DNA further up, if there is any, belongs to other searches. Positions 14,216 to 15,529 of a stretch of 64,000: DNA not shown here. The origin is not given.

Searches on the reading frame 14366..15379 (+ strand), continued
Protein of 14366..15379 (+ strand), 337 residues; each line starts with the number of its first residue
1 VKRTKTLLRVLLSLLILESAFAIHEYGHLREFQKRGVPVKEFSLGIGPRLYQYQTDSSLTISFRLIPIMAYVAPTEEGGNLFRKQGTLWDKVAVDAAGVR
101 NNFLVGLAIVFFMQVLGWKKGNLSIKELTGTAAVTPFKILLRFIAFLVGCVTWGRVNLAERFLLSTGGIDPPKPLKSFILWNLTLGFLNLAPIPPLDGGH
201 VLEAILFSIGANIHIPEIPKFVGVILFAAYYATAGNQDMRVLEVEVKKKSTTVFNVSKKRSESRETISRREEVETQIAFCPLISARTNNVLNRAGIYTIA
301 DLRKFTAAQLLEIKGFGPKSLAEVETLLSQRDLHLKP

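Call 19: predict_structure(alignment_id=A1)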
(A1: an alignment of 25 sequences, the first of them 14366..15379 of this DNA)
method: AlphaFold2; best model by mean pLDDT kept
length: 337 residues; sequences in the alignment: 25
mean_pLDDT: 85.4   pTM: 0.67
mean pLDDT of the five models: 85.4, 84.3, 82.9, 79.1, 77.2
residues with pLDDT >= 90: 205; 70-90: 90; 50-70: 13; < 50: 29
segments of 3 or more residues with pLDDT < 50: 212-214, 248-273
pLDDT, mean of each block of 10 residues (from residue 1): 91 93 96 94 93 90 90 93 91 95 96 97 95 95 91 88 93 94 93 86 82 57 86 87 64 28 38 62 87 90 94 94 94 89
secondary structure, 60 per line:
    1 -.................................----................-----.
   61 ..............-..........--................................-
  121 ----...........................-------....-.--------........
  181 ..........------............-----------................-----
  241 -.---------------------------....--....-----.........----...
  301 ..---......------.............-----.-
elements in order: H2-34 E39-54 E60-74 H76-85 H88-119 H125-151 H159-162 H173-190 H197-208 H220-235 H270-273 H285-293 H299-302 H307-311 H318-330

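Call 22: fold_search(model_id=the predicted structure, library=pdb)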
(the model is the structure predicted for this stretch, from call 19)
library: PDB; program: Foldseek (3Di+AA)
matches with E <= 10: 285; with E <= 0.001: 6
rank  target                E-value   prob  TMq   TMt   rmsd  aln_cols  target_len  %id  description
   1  9a6w_A                2.8e-06  1.00  0.48  0.39   8.6       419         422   13  Integrative model of RASP-ECSA by crosslinking MS and deep learning (released 2024-09-18)
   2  7w6y                  7.1e-06  1.00  0.47  0.39  12.7       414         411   14  Crystal structure of Kangiella koreensis RseP orthologue in complex with batimastat in space group P1 (released 2022-09-07)
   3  7w6x                  4.5e-05  1.00  0.29  0.22   2.5       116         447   23  Crystal structure of E. coli RseP in complex with batimastat (released 2022-09-07)
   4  9j82_A                9.5e-05  1.00  0.28  0.22   2.5       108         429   21  Cryo-EM structure of wild type Aquifex aeolicus RseP in complex with Fab (released 2025-03-05)
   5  7w6z                  1.2e-04  1.00  0.29  0.24   2.9       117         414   24  Crystal structure of Kangiella koreensis RseP orthologue in complex with batimastat in space group P21 (released 2022-09-07)
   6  9j83_A                2.2e-04  1.00  0.28  0.23   2.0       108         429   22  Cryo-EM structure of Aquifex aeolicus RseP E18Q mutant in complex with Fab (released 2025-03-05)
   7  1z3e_B                4.3e-03  1.00  0.19  0.92   1.0        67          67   33  Crystal Structure of Spx in Complex with the C-terminal Domain of the RNA Polymerase Alpha Subunit (released 2005-10-11)
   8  3b4r_A                4.3e-03  1.00  0.28  0.42  10.9       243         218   16  Site-2 Protease from Methanocaldococcus jannaschii (released 2008-01-15)
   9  3gfk_B                5.0e-03  1.00  0.19  0.80   3.8        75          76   31  Crystal structure of Bacillus subtilis Spx/RNA polymerase alpha subunit C-terminal domain complex (released 2009-03-10)
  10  9a4w_A                9.0e-03  1.00  0.20  0.21  13.8       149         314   20  Integrative model of RPOA-RPOC by crosslinking MS and deep learning (released 2024-09-18)
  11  8vjl_A                1.6e-02  1.00  0.30  0.35   9.7       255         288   17  SpoIVFB:pro-sigmaK complex (released 2024-10-02)
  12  9zum_E                1.9e-02  1.00  0.19  0.80   0.8        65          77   32  Structure of the Caulobacter crescentus RNAP alpha-CTD bound to AT rich DNA (released 2026-02-25)
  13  8y5t_A2               2.3e-02  1.00  0.17  0.81   1.3        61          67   33  E.coli Transcription translation coupling complex in TTC-B state 5 (subclass 3) containing mRNA with 27-mer spacer, N (released 2025-08-13)
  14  1lb2_E                2.5e-02  1.00  0.16  0.77   0.9        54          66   35  Structure of the E. coli alpha C-terminal domain of RNA polymerase in complex with CAP and DNA (released 2002-09-06)
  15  8y5l_A1               2.5e-02  1.00  0.16  0.17   4.2        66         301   32  E.coli transcription translation coupling complex in TTC-B state 1 (subclass1) containing mRNA with 30-mer spacer, Nu (released 2025-08-13)
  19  9zum_B                4.8e-02  1.00  0.19  0.78   0.9        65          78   32  Structure of the Caulobacter crescentus RNAP alpha-CTD bound to AT rich DNA (released 2026-02-25)
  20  9zum_D                6.4e-02  1.00  0.18  0.74   0.8        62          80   34  Structure of the Caulobacter crescentus RNAP alpha-CTD bound to AT rich DNA (released 2026-02-25)
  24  9zum_A                7.0e-02  1.00  0.20  0.80   1.5        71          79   30  Structure of the Caulobacter crescentus RNAP alpha-CTD bound to AT rich DNA (released 2026-02-25)
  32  9dvt_A                8.5e-02  1.00  0.17  0.87   1.3        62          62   42  Cryo-EM structure of RpaA bound to PkaiBC DNA and the CTD of the alpha subunit of RNAP from the cyanobacterium Synecho (released 2025-10-15)
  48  1lb2_B                2.0e-01  1.00  0.16  0.70   0.9        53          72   36  Structure of the E. coli alpha C-terminal domain of RNA polymerase in complex with CAP and DNA (released 2002-09-06)
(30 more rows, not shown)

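Call 40: find_related_loci(query=A1, collection=genome_contigs, flank=10000)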
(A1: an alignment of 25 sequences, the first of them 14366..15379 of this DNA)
Query A1 (337 aa) in genome_contigs; peptide patterns used: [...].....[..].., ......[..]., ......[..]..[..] (x = any residue, [..] = any of these).
76 stretches matched a pattern; 10 encode a relative of the query (tblastn E <= 1e-3); 10 distinct loci.
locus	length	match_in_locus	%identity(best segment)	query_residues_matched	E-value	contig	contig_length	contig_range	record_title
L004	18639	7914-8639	69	1-243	1e-110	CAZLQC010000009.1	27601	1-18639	MAG TPA_asm: uncultured Bdellovibrionales bacterium isolate SRP286056_co1_457 genome assembly, contig: NODE_1958_length_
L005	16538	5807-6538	61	2-248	4e-94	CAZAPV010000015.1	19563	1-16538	MAG TPA_asm: uncultured Gammaproteobacteria bacterium isolate SRP193066_co2_451 genome assembly, contig: NODE_1494_lengt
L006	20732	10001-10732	51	1-245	3e-81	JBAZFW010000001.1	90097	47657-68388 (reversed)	MAG: Patescibacteria group bacterium isolate SO_2017_LW3_29 NODE_482_length_90097_cov_3.544004_LW162_2017, whole genome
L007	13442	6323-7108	48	1-264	3e-74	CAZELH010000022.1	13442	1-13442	MAG TPA_asm: uncultured Candidatus Saccharibacteria bacterium isolate SRP189682_co2_92 genome assembly, contig: NODE_788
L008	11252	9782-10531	48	1-247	7e-73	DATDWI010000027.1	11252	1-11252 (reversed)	MAG TPA_asm: Candidatus Paceibacterota bacterium isolate SMAG_U8106 k141_1932647, whole genome shotgun sequence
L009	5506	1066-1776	51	5-247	1e-70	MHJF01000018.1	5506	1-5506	MAG: Candidatus Harrisonbacteria bacterium RIFCSPHIGHO2_02_FULL_40_20 rifcsphigho2_02_scaffold_37495, whole genome shotg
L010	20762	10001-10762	44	6-263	1e-65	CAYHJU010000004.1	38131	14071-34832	MAG TPA_asm: uncultured Candidatus Saccharibacteria bacterium isolate ERP119705_co13_682 genome assembly, contig: NODE_1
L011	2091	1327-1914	42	9-206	8e-51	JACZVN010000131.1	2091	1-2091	MAG: Patescibacteria group bacterium isolate B18T3L11 B18T3L11_NODE106956, whole genome shotgun sequence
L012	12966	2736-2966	40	7-86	6e-8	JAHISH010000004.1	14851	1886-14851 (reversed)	MAG: Candidatus Omnitrophota bacterium isolate MM_PC_MetaG.mb.163 MM_PC_MetaG.mb.163_k141_22722, whole genome shotgun se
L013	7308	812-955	35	7-54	2e-6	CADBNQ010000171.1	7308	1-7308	MAG: uncultured Lachnospiraceae bacterium isolate RUG14137 genome assembly, contig: RUG14137_asm_171, whole genome shotg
